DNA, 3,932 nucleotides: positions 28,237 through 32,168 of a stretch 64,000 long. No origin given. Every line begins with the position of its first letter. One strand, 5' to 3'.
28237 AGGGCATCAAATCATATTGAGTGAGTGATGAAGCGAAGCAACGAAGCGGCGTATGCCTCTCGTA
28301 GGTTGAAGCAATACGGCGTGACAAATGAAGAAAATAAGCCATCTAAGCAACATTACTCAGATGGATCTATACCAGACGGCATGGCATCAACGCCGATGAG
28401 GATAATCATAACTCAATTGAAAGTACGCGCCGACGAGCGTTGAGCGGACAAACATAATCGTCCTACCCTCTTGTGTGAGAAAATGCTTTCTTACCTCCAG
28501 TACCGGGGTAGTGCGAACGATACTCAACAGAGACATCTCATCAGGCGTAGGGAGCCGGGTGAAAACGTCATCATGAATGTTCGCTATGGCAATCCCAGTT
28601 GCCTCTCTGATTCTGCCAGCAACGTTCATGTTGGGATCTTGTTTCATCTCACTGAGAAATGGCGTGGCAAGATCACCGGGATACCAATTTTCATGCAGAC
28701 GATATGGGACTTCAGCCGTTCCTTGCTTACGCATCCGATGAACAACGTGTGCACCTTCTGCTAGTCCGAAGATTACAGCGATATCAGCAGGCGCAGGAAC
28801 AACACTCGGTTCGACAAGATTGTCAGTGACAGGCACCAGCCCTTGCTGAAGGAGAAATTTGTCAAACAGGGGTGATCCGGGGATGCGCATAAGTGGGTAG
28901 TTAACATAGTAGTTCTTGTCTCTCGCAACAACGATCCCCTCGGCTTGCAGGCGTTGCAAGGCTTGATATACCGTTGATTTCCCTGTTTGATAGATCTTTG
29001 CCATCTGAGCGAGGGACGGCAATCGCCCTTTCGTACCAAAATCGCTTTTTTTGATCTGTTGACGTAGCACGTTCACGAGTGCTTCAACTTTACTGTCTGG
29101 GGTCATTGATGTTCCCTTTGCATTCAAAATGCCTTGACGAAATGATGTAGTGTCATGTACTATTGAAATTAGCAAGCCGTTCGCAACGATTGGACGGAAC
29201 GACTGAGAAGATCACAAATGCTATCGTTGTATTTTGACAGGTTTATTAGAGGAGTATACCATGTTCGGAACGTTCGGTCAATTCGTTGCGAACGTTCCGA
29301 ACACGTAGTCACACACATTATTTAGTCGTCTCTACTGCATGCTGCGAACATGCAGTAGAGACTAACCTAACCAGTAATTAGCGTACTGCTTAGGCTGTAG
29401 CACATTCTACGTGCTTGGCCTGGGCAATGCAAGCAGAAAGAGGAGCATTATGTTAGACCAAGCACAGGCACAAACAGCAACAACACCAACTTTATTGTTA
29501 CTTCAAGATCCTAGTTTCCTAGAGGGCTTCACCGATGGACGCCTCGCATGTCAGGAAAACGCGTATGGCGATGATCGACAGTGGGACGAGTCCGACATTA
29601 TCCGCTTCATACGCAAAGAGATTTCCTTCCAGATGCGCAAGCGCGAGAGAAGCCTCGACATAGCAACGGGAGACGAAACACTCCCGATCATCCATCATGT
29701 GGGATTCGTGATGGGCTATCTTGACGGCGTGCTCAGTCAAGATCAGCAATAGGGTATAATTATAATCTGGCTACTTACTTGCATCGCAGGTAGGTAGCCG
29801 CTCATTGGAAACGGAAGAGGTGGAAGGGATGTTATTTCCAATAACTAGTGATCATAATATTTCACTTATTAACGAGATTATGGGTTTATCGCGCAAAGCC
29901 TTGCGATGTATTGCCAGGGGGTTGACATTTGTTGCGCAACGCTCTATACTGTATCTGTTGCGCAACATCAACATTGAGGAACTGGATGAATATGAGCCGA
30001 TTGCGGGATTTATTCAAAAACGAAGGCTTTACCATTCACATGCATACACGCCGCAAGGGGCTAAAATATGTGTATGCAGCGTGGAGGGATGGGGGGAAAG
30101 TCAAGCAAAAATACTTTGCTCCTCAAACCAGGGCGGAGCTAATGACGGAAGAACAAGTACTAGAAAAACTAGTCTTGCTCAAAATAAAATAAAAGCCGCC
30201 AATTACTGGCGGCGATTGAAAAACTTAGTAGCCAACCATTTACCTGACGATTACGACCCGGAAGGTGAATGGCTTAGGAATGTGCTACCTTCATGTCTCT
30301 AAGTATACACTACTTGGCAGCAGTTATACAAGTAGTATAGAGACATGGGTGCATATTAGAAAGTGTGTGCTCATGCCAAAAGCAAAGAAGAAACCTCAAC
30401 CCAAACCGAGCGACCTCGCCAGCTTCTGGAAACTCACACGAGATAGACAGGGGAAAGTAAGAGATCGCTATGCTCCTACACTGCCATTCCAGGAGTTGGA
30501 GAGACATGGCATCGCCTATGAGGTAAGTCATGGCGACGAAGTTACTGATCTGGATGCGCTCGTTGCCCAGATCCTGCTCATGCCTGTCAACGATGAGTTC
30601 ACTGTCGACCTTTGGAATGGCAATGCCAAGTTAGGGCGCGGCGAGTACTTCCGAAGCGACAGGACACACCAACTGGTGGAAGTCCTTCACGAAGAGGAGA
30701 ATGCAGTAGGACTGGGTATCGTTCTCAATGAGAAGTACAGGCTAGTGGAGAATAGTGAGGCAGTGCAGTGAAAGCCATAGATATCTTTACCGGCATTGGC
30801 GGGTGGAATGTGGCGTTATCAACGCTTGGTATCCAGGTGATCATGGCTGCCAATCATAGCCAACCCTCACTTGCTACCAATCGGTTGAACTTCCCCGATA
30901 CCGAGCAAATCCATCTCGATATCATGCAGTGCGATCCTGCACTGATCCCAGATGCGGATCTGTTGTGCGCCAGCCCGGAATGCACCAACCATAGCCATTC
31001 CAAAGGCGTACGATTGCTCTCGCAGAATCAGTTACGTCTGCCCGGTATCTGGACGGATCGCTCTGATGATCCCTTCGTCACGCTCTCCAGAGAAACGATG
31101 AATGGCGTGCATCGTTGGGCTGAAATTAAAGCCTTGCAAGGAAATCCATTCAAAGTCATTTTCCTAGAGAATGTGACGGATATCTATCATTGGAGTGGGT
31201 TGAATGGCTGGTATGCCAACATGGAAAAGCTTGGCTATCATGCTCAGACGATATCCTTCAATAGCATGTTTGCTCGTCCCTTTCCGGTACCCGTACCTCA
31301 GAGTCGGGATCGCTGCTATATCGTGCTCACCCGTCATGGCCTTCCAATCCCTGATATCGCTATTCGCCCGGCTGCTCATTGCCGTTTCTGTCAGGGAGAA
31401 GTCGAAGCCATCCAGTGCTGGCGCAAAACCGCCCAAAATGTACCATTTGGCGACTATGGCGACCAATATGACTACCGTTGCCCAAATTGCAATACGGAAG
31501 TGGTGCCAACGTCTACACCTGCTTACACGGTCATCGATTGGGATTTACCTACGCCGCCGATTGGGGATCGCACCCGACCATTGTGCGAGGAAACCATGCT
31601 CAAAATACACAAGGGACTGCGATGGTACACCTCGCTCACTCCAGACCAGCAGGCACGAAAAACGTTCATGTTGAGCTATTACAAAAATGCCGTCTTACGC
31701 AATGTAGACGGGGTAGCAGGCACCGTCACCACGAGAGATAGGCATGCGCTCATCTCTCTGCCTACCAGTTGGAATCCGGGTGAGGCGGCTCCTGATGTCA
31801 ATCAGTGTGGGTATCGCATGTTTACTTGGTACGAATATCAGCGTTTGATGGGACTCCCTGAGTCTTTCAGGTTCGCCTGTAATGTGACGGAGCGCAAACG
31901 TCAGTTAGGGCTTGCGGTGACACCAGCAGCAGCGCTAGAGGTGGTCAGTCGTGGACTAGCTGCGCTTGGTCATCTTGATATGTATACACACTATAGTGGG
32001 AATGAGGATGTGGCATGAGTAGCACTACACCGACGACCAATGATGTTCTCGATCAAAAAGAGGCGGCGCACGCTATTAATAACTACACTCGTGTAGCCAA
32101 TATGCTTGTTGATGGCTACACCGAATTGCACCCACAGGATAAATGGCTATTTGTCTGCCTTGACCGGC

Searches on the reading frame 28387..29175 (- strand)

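Call 7: search_protein_families(library=pfam, proteins=[window:28387-29175:-], max_evalue=0.01)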
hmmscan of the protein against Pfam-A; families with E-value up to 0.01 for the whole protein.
window:28387-29175:- (262 aa): 6 families
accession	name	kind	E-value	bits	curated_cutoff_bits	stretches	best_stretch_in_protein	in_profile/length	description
PF07702.18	UTRA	-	2e-16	60.5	23.8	1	112-252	3-140/141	UTRA domain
PF00392.27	GntR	-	1.6e-09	37.7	27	1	32-87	4-59/64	Bacterial regulatory proteins, gntR family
PF03551.20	PadR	-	0.0019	18.6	27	1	60-87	25-52/75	Transcriptional regulator PadR-like family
PF13551.12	HTH_29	-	0.0046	17.5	28.1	1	54-86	14-46/64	Winged helix-turn helix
PF09339.16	HTH_IclR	-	0.0082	16.3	22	0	49-83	15-49/52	IclR helix-turn-helix domain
PF13518.12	HTH_28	-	0.0085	16.6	25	0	54-81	14-41/52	Helix-turn-helix domain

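Call 9: search_protein_families(library=phrogs, proteins=[window:28387-29175:-], max_evalue=0.01)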
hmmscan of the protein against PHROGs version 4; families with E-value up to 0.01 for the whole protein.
window:28387-29175:- (262 aa): 2 families
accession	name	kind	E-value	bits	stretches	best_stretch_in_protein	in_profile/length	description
phrog_10724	-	unknown function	3.6e-25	89.8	1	35-257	14-250/253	-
phrog_9285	-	unknown function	1.4e-06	28.5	1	30-87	29-86/466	-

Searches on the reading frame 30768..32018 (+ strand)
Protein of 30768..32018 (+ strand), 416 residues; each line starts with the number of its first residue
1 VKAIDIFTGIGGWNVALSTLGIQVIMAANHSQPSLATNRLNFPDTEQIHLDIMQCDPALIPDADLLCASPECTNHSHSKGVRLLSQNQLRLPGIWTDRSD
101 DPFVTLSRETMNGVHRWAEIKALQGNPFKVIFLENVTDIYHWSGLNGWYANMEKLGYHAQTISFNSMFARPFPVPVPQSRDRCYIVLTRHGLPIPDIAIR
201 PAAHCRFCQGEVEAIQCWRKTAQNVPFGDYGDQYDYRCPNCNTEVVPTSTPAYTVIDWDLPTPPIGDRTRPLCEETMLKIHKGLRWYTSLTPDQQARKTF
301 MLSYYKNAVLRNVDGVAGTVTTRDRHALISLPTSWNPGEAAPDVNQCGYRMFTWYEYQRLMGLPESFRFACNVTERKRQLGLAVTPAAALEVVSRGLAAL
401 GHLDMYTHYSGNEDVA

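Call 7: search_protein_families(library=pfam, proteins=[window:30768-32018:+], max_evalue=0.01)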
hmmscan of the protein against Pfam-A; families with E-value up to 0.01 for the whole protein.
window:30768-32018:+ (416 aa): 1 family
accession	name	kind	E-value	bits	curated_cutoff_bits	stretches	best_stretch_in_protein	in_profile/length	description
PF00145.23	DNA_methylase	-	8.2e-25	88.3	22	2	123-392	98-318/324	C-5 cytosine-specific DNA methylase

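Call 9: search_protein_families(library=phrogs, proteins=[window:30768-32018:+], max_evalue=0.01)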
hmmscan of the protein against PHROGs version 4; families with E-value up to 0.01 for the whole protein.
window:30768-32018:+ (416 aa): 3 families
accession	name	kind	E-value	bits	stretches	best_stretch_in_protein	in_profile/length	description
phrog_116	-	other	8.2e-43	147.8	1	1-395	208-488/779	DNA methyltransferase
phrog_363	-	other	1.4e-19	71.4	2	1-77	54-130/327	DNA methyltransferase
phrog_5999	-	other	5.5e-16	59.6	1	2-81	4-87/109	DNA methyltransferase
